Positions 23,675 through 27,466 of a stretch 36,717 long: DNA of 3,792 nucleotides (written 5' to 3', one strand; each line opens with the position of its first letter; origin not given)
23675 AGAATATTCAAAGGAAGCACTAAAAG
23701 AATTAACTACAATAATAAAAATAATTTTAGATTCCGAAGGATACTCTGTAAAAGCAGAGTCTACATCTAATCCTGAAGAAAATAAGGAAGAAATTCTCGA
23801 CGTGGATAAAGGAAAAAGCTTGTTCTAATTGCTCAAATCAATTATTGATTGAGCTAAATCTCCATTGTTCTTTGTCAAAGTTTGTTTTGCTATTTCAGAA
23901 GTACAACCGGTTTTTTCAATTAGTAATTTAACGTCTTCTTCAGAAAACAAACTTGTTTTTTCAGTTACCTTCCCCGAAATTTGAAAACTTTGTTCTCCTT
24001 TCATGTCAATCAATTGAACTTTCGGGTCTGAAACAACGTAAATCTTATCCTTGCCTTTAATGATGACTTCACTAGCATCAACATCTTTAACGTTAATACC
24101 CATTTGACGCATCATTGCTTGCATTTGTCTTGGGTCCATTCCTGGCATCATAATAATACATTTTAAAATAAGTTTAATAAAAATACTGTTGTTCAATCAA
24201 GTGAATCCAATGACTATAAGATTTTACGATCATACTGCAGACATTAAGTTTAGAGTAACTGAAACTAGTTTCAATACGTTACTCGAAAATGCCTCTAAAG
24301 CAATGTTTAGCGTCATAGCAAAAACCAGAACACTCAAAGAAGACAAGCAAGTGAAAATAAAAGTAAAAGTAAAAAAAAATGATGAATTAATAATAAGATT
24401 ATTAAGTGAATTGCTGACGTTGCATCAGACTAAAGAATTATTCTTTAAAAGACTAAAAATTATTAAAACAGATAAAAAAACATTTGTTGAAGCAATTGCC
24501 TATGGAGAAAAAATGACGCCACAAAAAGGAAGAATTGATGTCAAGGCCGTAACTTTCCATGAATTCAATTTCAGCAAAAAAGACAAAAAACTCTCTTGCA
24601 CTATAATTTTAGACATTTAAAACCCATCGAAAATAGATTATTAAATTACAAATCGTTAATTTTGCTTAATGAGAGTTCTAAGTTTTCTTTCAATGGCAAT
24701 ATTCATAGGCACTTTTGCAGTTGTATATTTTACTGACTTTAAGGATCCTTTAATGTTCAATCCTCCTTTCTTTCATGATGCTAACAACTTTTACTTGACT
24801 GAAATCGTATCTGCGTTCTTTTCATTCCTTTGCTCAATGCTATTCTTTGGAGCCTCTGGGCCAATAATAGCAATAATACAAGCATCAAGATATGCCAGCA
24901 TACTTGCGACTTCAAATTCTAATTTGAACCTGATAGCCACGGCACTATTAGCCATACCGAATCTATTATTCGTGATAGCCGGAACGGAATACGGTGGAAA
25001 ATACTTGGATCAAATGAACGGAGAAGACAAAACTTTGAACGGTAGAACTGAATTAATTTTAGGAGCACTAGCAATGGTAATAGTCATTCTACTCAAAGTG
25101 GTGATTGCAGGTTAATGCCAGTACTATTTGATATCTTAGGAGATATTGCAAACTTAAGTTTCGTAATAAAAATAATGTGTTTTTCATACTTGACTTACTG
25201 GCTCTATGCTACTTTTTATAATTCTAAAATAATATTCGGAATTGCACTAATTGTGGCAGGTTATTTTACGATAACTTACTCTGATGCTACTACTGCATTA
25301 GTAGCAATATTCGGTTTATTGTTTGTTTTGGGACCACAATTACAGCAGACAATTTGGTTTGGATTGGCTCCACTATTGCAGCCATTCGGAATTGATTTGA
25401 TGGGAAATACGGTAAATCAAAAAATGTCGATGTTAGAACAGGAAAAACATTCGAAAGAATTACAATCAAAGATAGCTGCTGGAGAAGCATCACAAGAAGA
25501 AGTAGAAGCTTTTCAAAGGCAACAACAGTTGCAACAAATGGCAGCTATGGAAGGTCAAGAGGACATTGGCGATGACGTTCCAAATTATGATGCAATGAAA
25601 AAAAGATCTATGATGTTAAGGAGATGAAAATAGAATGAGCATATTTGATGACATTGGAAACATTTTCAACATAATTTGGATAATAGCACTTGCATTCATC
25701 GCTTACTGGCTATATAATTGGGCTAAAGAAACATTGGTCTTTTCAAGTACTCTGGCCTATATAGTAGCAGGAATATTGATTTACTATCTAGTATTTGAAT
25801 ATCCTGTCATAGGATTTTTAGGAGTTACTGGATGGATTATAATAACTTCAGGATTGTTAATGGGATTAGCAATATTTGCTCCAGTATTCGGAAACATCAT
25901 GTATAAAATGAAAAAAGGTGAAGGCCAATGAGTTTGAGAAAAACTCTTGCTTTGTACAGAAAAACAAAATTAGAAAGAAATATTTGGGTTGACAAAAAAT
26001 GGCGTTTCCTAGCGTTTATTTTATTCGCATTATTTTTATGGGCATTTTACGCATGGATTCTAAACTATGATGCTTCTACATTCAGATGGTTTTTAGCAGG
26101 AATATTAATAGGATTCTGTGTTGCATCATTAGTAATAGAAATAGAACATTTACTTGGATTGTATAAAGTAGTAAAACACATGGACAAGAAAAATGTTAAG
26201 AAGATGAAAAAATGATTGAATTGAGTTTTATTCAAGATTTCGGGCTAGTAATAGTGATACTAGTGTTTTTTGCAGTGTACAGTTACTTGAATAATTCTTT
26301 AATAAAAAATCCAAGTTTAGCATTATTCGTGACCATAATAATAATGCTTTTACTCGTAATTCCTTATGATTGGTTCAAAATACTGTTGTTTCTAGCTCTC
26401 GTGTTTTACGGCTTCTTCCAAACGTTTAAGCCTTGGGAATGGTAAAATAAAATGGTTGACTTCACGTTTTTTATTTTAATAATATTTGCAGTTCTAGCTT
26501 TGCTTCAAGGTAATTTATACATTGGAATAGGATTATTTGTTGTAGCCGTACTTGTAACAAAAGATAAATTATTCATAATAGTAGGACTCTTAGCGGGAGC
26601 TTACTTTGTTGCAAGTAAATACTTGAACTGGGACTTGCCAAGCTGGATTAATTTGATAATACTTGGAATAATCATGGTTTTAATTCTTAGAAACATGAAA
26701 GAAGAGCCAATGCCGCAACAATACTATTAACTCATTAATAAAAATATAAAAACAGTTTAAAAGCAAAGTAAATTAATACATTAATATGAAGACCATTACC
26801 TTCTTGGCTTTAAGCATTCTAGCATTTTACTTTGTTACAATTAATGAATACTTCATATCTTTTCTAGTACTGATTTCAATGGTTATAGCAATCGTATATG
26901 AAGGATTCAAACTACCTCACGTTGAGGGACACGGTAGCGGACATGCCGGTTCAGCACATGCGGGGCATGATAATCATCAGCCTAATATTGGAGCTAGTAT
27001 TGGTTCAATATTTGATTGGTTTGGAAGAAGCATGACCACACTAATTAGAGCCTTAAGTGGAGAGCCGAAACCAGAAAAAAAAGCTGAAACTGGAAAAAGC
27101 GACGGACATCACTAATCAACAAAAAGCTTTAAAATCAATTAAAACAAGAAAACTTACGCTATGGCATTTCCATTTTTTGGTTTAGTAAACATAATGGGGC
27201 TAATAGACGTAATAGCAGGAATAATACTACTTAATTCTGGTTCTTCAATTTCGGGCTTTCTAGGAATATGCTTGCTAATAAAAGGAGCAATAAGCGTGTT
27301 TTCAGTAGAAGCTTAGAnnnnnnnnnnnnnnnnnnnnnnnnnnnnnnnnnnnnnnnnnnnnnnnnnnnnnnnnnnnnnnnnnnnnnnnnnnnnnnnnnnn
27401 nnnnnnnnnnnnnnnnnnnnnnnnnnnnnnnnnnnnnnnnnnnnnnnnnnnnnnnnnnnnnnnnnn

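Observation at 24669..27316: Eight consecutive small membrane-protein genes, six translationally coupled, with no recognisable family: candidate novel membrane complex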

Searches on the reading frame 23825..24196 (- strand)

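Call 7: search_protein_families(library=pfam, proteins=[window:23825-24196:-], max_evalue=0.01)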
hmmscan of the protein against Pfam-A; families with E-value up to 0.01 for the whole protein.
window:23825-24196:- (123 aa): 4 families
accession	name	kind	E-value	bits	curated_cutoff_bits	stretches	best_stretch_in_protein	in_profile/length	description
PF01849.23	NAC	-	1.8e-14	53.8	21.3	1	22-80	1-57/57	NAC domain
PF19026.7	UBA_HYPK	-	0.00042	20.1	27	1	86-121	5-40/41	HYPK UBA domain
PF22566.2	UBA_8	-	0.0017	18.4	26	1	96-116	14-34/46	UBA-like domain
PF14555.12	UBA_4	-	0.0061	16.8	21.8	1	89-117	4-32/43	UBA-like domain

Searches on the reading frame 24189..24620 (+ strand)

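Call 7: search_protein_families(library=pfam, proteins=[window:24189-24620:+], max_evalue=0.01)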
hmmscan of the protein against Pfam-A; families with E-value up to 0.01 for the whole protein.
window:24189-24620:+ (143 aa): 1 family
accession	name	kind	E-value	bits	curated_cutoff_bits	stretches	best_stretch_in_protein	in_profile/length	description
PF01951.21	Archease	-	3.5e-31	108.8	25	1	11-143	2-136/136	Archease protein family (MTH1598/TM1083)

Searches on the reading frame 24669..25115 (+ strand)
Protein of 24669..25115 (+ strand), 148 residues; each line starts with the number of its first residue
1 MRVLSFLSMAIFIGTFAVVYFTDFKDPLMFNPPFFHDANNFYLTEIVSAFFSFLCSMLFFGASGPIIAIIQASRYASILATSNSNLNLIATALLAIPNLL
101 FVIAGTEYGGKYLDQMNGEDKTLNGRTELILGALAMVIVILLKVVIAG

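Call 6: search_protein_families(library=pfam, proteins=[window:24669-25115:+], max_evalue=1)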
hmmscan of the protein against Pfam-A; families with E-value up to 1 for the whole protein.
window:24669-25115:+ (148 aa): 0 families

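Call 21: search_protein_families(library=ncbifam, proteins=[window:24669-25115:+], max_evalue=1)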
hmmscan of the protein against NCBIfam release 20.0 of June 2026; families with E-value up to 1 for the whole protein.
window:24669-25115:+ (148 aa): 0 families

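Call 73: search_protein_families(library=padloc, proteins=[window:24669-25115:+], max_evalue=0.1)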
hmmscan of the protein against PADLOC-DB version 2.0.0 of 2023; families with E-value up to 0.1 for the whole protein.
window:24669-25115:+ (148 aa): 0 families

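Call 74: search_protein_families(library=phrogs, proteins=[window:24669-25115:+], max_evalue=0.1)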
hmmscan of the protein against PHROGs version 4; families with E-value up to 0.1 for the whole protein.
window:24669-25115:+ (148 aa): 0 families

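Call 79: search_solved_structures(query=A12, max_evalue=10)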
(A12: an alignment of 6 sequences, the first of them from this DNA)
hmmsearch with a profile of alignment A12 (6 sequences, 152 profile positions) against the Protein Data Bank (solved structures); distinct sequences matched with E-value up to 10: 0.
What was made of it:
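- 24669..25115 (+): A: 148-aa membrane protein with 4-5 TM segments. Conserved PP(Y/F) loop after TM1 and an LFFG..P motif. First gene of the block in most lineages. No Pfam, NCBIfam or PDB hit (calls 6, 21, 79).
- On T4SS / Ced / Ted conjugation-type machinery: The A profile finds nothing in the PDB (call 79).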

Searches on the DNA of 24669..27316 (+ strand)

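Call 101: search_dna_similar(query=window:24669-27316:+, collection=plasmids, mode=distant, max_rows=5)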
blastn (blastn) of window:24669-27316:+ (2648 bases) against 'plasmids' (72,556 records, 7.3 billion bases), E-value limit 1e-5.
No match.

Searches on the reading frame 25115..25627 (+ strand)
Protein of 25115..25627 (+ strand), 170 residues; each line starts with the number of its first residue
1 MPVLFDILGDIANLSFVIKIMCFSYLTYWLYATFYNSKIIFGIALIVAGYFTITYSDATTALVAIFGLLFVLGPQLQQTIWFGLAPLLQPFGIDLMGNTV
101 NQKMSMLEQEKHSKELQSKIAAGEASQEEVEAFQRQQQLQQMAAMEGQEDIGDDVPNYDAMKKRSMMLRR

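Call 6: search_protein_families(library=pfam, proteins=[window:25115-25627:+], max_evalue=1)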
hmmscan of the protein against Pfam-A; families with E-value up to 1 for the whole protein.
window:25115-25627:+ (170 aa): 3 families
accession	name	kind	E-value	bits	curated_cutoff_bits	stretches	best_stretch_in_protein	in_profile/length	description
PF21844.1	DUF6903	-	0.035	14.6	24.2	1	40-72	14-46/54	Family of unknown function (DUF6903)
PF24210.1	T4_RIIA1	-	0.082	13.1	27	1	110-132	35-57/67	RIIA.1-like protein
PF13677.11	MotB_plug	-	0.12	12.4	24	1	51-73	18-40/58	Membrane MotB of proton-channel complex MotA/MotB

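Call 10: find_encoding_contigs(protein=window:25115-25627:+, flank=10000, max_places=10)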
Protein window:25115-25627:+ (170 aa): no gene with exactly this product is on record in the collection.

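Call 13: find_homologous_proteins(query=window:25115-25627:+, max_evalue=0.01)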
Query window:25115-25627:+ (170 aa): 3 proteins with E <= 0.01 among 112 candidates.
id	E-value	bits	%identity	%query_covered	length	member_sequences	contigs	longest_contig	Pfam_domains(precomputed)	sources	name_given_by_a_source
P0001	6.9e-106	369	100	100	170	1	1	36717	-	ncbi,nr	ncbi:Uncharacterised protein [uncultured archaeon]|nr:Uncharacterised protein [uncultured archaeon]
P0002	5.6e-81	288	76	100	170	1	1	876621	-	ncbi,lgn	-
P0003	2.8e-20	91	37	86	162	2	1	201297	-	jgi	jgi:signal transduction histidine kinase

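Call 14: find_encoding_contigs(protein=P0002, flank=10000, max_places=4)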
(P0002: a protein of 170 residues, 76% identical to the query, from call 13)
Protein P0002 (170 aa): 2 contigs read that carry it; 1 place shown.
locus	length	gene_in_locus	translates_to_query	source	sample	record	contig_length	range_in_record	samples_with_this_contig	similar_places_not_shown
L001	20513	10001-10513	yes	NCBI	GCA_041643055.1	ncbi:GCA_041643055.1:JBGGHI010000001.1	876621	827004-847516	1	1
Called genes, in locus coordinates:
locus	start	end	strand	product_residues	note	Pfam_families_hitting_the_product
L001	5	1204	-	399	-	PF01609:DDE_Tnp_1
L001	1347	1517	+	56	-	-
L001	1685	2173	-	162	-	-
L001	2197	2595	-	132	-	-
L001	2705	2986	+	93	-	-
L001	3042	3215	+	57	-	-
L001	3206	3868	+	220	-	-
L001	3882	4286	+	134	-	-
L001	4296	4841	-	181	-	-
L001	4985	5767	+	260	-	-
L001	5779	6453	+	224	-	PF22199:FKBP26_IF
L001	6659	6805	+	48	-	-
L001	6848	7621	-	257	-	PF00561:Abhydrolase_1 (weak), PF12146:Hydrolase_4 (weak)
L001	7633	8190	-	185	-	-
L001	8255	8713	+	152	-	-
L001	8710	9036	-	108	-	PF01849:NAC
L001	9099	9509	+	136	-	PF01951:Archease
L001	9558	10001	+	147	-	-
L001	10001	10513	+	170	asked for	-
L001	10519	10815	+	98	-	-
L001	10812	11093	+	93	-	-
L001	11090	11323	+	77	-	-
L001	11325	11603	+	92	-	-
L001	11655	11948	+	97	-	-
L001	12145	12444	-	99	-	-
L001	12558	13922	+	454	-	-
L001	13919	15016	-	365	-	-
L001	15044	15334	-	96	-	PF01920:Prefoldin_2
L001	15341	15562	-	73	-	-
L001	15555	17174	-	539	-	PF00999:Na_H_Exchanger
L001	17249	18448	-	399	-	PF01637:ATPase_2 (weak), PF13191:AAA_16, PF00004:AAA (weak), PF13401:AAA_22, PF22703:Cdc6_lid, PF09079:WHD_Cdc6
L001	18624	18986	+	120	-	PF04472:SepF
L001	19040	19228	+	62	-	-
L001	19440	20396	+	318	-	PF01478:Peptidase_A24 (weak)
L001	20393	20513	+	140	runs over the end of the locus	-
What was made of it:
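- On Archaeal type IV pilins / TFF systems: In L001 the orthologue of window 34608-35564, about 7 kb downstream, has a weak Peptidase_A24 hit (call 14).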

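Call 15: find_encoding_contigs(protein=P0003, flank=10000, max_places=4)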
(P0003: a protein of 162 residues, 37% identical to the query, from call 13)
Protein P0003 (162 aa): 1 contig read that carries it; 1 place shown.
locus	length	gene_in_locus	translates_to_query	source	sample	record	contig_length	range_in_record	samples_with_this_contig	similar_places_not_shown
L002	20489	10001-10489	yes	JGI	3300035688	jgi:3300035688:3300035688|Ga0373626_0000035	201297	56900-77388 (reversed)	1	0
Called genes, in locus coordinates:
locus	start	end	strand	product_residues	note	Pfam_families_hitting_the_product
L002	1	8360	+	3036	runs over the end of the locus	PF13620:CarboxypepD_reg (faint)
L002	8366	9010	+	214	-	-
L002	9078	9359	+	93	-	PF04242:DUF424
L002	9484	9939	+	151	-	-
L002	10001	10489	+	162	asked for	-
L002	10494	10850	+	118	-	-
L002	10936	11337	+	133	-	-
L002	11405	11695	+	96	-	-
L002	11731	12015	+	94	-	-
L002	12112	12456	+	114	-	-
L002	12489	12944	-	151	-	-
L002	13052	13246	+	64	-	-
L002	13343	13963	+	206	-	-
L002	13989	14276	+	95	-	-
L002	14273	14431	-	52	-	PF03911:Sec61_beta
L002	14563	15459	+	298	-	-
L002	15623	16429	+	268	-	-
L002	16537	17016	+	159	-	PF04312:DUF460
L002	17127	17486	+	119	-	PF01918:Alba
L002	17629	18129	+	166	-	PF13184:KH_NusA_1st (faint), PF00013:KH_1 (weak)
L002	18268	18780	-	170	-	PF00293:NUDIX, PF14815:NUDIX_4 (weak)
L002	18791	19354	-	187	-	PF01928:CYTH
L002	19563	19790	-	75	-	PF01423:LSM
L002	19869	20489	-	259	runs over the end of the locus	PF00142:Fer4_NifH (weak), PF01656:CbiA, PF02374:ArsA_ATPase (weak), PF06564:CBP_BcsQ (faint), PF09140:MipZ, PF10609:ParA, PF13614:AAA_31, PF10609:ParA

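Call 20: search_protein_families(library=pfam, proteins=[L002:9484-9939:+, L002:10001-10489:+, L002:10494-10850:+, L002:10936-11337:+, L002:11405-11695:+, L002:11731-12015:+, L002:12112-12456:+, L002:12489-12944:-, L002:13343-13963:+, L002:8366-9010:+], max_evalue=1)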
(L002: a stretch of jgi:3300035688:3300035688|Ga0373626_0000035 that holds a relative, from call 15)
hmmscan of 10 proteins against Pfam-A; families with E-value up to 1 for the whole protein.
L002:9484-9939:+ (151 aa): 0 families

L002:10001-10489:+ (162 aa): 0 families

L002:10494-10850:+ (118 aa): 1 family
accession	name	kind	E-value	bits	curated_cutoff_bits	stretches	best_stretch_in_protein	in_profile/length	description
PF01757.29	Acyl_transf_3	-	0.0003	20.4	31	1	23-109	128-208/326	Acyltransferase domain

L002:10936-11337:+ (133 aa): 1 family
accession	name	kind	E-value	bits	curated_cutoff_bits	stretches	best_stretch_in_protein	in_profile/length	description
PF15631.11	Imm-NTF2-2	-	0.061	13.9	26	1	31-69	2-41/68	NTF2 fold immunity protein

L002:11405-11695:+ (96 aa): 1 family
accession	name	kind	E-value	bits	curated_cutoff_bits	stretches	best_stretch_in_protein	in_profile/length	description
PF22570.1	LiaF-TM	-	0.031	15.5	27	1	12-92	14-95/98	LiaF transmembrane domain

L002:11731-12015:+ (94 aa): 0 families

L002:12112-12456:+ (114 aa): 4 families
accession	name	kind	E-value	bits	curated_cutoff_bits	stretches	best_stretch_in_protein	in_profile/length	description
PF24377.1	DUF7533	-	0.024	15.1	27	1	17-45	26-54/74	Family of unknown function (DUF7533)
PF09534.15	Trp_oprn_chp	-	0.034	14.4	29.6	1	21-61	60-100/180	Tryptophan-associated transmembrane protein (Trp_oprn_chp)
PF04277.18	OAD_gamma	-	0.35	12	27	1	23-62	17-56/76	Oxaloacetate decarboxylase, gamma chain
PF11992.13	TgpA_N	-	0.67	9.3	30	1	2-48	105-154/333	TgpA N-terminal domain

L002:12489-12944:- (151 aa): 7 families
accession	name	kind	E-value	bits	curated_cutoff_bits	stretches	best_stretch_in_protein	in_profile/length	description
PF20075.5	DUF6471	-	0.0041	17.4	26.8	1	4-39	3-39/65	Domain of unknown function (DUF6471)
PF03576.19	Peptidase_S58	-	0.01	15.8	23.9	1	11-119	86-170/307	Peptidase family S58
PF13805.11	Pil1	-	0.074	13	27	1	7-42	66-101/265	Eisosome component PIL1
PF22838.1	COMMD8_HN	-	0.16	12.9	27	1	5-43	46-83/90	COMMD8, helical N-terminal domain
PF16072.10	DUF4813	-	0.17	11.8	27.6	1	43-102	163-224/291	Domain of unknown function (DUF4813)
PF02686.20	GatC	-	0.37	11.4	23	1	113-138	7-33/66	Glu-tRNAGln amidotransferase C subunit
PF22470.1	Histone_HNS_N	-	0.45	10.9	24.5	1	4-25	56-77/79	H-NS histone-like proteins, N-terminal domain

L002:13343-13963:+ (206 aa): 6 families
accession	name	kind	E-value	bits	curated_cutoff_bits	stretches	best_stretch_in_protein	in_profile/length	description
PF13412.12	HTH_24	-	0.022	14.8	21.9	1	154-192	7-45/48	Winged helix-turn-helix DNA-binding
PF09645.16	F-112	-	0.025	15.1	25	1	150-193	7-50/110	F-112 protein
PF12840.13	HTH_20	-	0.071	13.5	27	0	155-196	9-49/51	Helix-turn-helix domain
PF08279.18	HTH_11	-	0.22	11.9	25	1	157-199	7-50/55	HTH domain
PF09339.16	HTH_IclR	-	0.22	11.7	22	1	161-192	15-46/52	IclR helix-turn-helix domain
PF01022.26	HTH_5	-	0.24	11.8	22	0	157-192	9-43/47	Bacterial regulatory protein, arsR family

L002:8366-9010:+ (214 aa): 0 families
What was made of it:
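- On T4SS / Ced / Ted conjugation-type machinery: No TrbL/VirB6 Pfam hit at E<=1 (calls 6, 20).
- On Mrp / Mbh / complex I small membrane subunits: No such hit at E<=1 for the window or L002 proteins (calls 6, 20).
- Pfam has no TrbC/VirB2, VirB3 or TrbL/VirB6 hit even at E<=1 (calls 6, 20). No Pfam hit to the MnhB-G, NuoA/J/K or Eha/Mbh subunit families at E<=1 (calls 6, 20).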

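Call 21: search_protein_families(library=ncbifam, proteins=[window:25115-25627:+], max_evalue=1)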
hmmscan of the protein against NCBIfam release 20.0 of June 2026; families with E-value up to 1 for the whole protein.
window:25115-25627:+ (170 aa): 1 family
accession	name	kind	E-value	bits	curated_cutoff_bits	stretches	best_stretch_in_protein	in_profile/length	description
NF006548.1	PRK09041.1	equivalog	0.022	14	277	1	49-141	25-118/287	flagellar motor protein MotB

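Call 28: search_protein_families(library=pfam, proteins=[L001:12558-13922:+], max_evalue=0.5)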
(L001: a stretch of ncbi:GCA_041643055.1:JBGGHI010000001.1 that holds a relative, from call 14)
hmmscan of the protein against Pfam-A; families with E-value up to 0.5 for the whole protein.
L001:12558-13922:+ (454 aa): 1 family
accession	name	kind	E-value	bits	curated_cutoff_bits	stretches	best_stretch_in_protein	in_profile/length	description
PF18819.6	MuF_C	-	0.0059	17.1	27.6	0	68-132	14-82/103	Phage MuF-C-terminal domain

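Call 73: search_protein_families(library=padloc, proteins=[window:25115-25627:+], max_evalue=0.1)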
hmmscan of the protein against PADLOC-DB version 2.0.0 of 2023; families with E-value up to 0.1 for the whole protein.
window:25115-25627:+ (170 aa): 0 families

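Call 74: search_protein_families(library=phrogs, proteins=[window:25115-25627:+], max_evalue=0.1)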
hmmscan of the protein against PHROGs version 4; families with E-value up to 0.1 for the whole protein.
window:25115-25627:+ (170 aa): 0 families

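Call 80: search_solved_structures(query=A13, max_evalue=10)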
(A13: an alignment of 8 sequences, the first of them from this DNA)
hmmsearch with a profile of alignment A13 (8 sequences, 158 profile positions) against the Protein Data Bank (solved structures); distinct sequences matched with E-value up to 10: 5.
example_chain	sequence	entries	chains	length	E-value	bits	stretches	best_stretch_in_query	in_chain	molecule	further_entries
8zo9_f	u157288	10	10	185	0.23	14.4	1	78-151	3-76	Photosystem I reaction center subunit III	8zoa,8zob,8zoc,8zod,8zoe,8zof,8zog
3bc1_B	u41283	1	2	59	0.88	12.5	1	104-156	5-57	Synaptotagmin-like protein 2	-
10lk_L2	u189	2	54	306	2.3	11.2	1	80-148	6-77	Flagellar Coiling Protein A (FcpA) | Flagellar Coiling Protein FcpA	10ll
1u2m_A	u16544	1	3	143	5.7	9.9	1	70-156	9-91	Histone-like protein HLP-1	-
1sg2_A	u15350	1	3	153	6.9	9.6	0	70-156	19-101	Seventeen Kilodalton Protein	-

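Call 111: search_protein_families(library=pfam, alignment_id=A19, max_evalue=0.01)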
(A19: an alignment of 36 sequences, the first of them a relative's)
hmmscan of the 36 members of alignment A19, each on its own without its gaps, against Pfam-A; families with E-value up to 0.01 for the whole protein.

A. member 1, P0001 (170 aa): 0 families

B. families by the number of members that match (of 36 scanned): 7 families
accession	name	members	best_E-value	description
PF04932.20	Wzy_C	2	0.0026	O-Antigen ligase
PF19529.4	DUF6057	2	0.008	Family of unknown function (DUF6057)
PF11658.13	CBP_BcsG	1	0.00011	Cellulose biosynthesis protein BcsG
PF17370.7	DUF5392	1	0.00044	Family of unknown function (DUF5392)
PF00430.23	ATP-synt_B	1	0.00097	ATP synthase B/B' CF(0)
PF03350.21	UPF0114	1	0.0011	Uncharacterized protein family, UPF0114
PF18159.6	S_4TM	1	0.0095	SMODS-associating 4TM effector domain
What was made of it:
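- Tried and rejected: No family was matched by more than 2 members (call 111).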
